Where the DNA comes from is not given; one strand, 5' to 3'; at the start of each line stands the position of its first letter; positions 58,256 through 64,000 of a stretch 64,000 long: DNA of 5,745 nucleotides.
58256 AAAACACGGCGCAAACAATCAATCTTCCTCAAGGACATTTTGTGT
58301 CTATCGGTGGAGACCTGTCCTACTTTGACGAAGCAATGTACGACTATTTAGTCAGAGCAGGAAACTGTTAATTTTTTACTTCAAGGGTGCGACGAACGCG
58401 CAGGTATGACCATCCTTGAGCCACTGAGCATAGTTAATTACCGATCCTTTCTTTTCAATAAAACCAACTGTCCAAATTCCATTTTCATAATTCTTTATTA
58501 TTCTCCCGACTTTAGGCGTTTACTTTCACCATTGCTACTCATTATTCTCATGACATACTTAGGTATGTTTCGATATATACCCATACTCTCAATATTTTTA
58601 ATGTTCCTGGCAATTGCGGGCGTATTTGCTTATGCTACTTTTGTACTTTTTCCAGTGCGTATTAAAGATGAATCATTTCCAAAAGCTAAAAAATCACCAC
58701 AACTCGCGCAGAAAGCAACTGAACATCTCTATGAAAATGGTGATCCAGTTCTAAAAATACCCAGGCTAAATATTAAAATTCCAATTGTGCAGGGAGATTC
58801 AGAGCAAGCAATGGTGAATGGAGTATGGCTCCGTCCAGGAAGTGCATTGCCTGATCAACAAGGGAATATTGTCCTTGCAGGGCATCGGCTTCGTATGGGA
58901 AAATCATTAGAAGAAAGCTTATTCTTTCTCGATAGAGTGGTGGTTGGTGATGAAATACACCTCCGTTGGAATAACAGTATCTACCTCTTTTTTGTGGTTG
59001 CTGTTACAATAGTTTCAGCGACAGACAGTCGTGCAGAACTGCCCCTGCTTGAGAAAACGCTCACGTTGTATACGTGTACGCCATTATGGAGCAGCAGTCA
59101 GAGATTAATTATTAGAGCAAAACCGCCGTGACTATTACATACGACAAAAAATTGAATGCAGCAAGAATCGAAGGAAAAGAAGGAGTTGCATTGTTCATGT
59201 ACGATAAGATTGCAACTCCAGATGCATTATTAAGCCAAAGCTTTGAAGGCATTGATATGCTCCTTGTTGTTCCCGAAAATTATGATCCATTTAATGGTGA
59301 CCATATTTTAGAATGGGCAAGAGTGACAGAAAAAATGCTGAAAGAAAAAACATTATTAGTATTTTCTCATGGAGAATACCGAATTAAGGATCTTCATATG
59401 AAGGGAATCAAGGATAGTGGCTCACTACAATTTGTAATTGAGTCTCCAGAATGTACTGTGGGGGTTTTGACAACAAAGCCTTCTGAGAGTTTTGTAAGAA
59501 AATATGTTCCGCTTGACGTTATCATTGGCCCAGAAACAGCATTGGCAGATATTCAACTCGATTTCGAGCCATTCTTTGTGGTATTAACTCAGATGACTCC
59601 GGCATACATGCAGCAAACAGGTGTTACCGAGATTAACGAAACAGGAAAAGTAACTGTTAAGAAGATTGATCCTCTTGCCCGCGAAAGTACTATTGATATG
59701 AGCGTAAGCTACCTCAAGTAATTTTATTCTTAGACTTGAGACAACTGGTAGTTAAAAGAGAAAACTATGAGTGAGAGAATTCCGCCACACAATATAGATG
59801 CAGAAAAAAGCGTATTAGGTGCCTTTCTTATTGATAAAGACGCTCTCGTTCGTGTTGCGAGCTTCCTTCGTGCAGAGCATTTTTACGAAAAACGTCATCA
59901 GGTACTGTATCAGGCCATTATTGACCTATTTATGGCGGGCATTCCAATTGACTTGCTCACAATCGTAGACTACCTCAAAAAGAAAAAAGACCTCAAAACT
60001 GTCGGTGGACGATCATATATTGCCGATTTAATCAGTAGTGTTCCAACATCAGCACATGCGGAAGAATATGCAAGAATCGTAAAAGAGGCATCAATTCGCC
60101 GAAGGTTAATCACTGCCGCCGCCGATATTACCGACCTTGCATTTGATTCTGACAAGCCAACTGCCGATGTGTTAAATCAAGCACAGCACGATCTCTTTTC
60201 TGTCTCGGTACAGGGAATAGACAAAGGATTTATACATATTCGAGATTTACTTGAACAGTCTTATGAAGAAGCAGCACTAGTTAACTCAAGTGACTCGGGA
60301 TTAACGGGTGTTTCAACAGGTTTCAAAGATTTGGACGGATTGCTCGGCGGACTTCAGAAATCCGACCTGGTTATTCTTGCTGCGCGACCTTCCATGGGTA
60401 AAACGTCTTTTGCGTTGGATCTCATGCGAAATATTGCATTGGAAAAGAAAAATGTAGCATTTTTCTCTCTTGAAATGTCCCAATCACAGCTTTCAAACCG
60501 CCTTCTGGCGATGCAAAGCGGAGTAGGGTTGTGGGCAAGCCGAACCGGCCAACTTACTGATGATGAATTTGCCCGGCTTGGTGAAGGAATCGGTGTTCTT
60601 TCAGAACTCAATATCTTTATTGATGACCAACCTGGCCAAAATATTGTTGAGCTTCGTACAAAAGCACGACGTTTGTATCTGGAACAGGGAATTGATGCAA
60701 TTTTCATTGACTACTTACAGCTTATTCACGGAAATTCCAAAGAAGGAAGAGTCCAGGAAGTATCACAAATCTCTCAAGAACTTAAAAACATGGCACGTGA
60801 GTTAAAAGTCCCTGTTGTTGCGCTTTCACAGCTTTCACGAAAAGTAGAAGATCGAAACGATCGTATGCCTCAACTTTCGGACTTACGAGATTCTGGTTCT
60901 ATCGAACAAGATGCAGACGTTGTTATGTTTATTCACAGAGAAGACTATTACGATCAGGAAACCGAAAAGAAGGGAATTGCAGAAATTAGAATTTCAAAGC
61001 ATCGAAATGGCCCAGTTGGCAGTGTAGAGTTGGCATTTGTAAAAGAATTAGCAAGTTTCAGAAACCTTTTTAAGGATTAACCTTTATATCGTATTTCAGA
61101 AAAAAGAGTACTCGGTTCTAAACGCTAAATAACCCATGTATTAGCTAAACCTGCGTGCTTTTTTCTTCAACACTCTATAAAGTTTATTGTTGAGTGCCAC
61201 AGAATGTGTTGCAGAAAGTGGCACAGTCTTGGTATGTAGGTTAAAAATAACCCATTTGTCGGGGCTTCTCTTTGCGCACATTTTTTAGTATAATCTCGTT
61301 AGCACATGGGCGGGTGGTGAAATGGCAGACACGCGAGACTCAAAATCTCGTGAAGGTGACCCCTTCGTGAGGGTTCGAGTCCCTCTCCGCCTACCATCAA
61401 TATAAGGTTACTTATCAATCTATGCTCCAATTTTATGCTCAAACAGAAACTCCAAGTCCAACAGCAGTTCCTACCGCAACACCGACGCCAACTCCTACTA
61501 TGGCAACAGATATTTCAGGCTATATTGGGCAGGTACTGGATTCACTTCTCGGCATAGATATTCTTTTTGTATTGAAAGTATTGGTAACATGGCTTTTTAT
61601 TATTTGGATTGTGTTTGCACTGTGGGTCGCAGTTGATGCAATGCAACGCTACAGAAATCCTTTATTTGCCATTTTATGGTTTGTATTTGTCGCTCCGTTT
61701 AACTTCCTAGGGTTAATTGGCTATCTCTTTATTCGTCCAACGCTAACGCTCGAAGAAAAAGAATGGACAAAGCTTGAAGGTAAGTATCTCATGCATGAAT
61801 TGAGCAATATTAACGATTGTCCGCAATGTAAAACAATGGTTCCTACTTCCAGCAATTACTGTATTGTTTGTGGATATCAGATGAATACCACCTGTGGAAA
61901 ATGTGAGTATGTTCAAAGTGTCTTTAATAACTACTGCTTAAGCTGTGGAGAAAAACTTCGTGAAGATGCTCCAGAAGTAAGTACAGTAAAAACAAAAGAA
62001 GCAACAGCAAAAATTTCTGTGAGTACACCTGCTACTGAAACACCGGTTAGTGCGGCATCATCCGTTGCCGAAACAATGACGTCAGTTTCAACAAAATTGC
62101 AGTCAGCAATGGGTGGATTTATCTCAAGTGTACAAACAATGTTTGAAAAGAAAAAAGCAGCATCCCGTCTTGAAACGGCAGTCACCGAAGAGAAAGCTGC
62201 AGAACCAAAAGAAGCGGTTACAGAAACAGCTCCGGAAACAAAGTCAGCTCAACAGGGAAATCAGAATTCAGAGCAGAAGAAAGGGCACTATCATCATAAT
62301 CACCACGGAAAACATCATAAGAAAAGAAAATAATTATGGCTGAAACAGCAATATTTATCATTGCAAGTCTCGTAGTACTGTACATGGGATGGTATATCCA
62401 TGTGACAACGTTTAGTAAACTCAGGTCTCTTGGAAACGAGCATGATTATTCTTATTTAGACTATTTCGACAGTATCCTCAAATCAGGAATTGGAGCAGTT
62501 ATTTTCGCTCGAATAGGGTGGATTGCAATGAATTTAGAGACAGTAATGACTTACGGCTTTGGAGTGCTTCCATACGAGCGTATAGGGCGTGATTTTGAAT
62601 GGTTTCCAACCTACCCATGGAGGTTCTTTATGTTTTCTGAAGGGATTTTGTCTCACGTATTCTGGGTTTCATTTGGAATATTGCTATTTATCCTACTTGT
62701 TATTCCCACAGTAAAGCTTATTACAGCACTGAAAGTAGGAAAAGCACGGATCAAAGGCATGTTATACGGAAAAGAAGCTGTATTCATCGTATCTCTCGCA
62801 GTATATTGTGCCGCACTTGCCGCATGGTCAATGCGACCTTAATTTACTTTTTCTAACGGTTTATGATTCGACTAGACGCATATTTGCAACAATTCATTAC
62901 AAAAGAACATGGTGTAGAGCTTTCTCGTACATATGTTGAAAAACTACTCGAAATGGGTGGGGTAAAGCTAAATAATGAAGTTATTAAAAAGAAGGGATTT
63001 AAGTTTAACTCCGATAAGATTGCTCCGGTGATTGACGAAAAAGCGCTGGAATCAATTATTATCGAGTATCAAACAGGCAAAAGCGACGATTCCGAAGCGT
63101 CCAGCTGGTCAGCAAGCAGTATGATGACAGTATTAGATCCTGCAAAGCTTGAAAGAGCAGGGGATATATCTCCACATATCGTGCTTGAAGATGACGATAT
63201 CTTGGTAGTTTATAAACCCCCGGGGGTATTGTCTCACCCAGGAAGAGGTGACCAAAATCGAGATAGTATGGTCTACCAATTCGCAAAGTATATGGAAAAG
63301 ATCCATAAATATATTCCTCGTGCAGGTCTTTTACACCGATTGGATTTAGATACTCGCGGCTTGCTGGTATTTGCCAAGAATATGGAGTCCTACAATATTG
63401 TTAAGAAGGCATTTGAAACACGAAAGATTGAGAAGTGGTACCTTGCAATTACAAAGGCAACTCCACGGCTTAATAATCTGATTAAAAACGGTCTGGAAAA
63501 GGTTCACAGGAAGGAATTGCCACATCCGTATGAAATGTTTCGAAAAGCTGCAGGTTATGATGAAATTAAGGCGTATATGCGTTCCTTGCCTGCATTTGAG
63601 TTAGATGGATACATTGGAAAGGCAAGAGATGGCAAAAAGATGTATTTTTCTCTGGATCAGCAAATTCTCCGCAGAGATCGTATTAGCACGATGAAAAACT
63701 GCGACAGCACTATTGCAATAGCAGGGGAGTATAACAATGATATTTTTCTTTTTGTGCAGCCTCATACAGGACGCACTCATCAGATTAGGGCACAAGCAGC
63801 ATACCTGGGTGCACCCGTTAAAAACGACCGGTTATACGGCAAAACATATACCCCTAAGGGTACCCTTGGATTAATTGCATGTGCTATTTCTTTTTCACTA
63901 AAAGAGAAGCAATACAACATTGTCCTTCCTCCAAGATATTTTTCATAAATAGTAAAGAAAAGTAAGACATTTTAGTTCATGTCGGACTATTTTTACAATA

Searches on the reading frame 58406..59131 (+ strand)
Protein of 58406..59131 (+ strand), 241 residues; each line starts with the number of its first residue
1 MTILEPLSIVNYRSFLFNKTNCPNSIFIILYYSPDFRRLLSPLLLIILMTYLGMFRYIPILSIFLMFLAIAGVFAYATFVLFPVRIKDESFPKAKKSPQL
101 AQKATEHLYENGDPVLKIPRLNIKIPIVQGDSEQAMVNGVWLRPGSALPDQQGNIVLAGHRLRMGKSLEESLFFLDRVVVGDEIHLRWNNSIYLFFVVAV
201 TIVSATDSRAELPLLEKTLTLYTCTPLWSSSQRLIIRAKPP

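Call 66: search_protein_families(library=pfam, proteins=[window:58406-59131:+], max_evalue=0.001)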
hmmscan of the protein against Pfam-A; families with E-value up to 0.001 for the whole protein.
window:58406-59131:+ (241 aa): 1 family
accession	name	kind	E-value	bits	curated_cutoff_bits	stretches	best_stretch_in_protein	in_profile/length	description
PF04203.18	Sortase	-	1.2e-22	80.4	26.6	1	116-240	1-124/125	Sortase domain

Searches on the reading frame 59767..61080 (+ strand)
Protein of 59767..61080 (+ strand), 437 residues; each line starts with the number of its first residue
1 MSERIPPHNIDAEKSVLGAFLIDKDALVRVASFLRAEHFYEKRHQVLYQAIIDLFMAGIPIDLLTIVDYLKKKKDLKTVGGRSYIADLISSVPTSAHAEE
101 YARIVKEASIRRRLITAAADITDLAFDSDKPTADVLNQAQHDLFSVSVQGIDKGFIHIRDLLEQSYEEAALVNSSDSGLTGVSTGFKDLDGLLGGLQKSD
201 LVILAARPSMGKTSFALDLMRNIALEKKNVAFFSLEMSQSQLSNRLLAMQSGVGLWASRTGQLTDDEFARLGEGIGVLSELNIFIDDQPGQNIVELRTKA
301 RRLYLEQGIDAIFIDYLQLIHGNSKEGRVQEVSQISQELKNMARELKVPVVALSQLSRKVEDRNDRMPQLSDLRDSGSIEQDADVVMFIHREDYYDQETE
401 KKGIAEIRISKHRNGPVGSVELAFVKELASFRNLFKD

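Call 66: search_protein_families(library=pfam, proteins=[window:59767-61080:+], max_evalue=0.001)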
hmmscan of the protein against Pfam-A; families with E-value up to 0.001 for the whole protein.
window:59767-61080:+ (437 aa): 4 families
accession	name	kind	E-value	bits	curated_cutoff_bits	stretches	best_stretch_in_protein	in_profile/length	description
PF03796.21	DnaB_C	-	3.2e-104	348.3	27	1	181-433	1-255/255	DnaB-like helicase C terminal domain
PF00772.26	DnaB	-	1.5e-35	121.8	23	1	6-107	2-103/103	DnaB-like helicase N terminal domain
PF13481.12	AAA_25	-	1e-15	58.3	27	1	190-356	23-190/195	AAA domain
PF06745.19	ATPase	-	4.5e-05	23.4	26.6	1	182-326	1-137/231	KaiC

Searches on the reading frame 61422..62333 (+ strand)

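Call 66: search_protein_families(library=pfam, proteins=[window:61422-62333:+], max_evalue=0.001)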
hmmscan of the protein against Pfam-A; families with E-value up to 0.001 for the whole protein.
window:61422-62333:+ (303 aa): 2 families
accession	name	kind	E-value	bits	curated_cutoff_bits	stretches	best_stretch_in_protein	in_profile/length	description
PF12773.13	DZR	-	1.1e-06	29.1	27.3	1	133-176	1-45/45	Double zinc ribbon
PF17032.10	Zn_ribbon_15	-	0.00033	21.8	28.9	0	122-151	44-73/73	zinc-ribbon family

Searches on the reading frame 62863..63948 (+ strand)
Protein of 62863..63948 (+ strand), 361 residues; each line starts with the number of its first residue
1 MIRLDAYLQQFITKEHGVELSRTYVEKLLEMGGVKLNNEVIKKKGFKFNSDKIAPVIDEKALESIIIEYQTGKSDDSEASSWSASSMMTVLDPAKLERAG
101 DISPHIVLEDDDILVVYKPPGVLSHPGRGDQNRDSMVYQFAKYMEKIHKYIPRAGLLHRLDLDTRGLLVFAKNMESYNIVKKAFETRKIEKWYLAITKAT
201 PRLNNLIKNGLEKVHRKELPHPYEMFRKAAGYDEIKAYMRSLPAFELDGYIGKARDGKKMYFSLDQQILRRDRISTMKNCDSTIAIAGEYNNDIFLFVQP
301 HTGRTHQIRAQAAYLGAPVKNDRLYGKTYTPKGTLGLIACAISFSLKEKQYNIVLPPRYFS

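Call 66: search_protein_families(library=pfam, proteins=[window:62863-63948:+], max_evalue=0.001)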
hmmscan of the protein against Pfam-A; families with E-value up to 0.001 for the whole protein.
window:62863-63948:+ (361 aa): 2 families
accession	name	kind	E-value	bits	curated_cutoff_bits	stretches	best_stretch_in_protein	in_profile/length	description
PF00849.27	PseudoU_synth_2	-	1.4e-24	87.4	26.8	1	112-313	1-151/152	RNA pseudouridylate synthase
PF01479.30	S4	-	0.00015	21.9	22.8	1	8-47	3-41/48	S4 domain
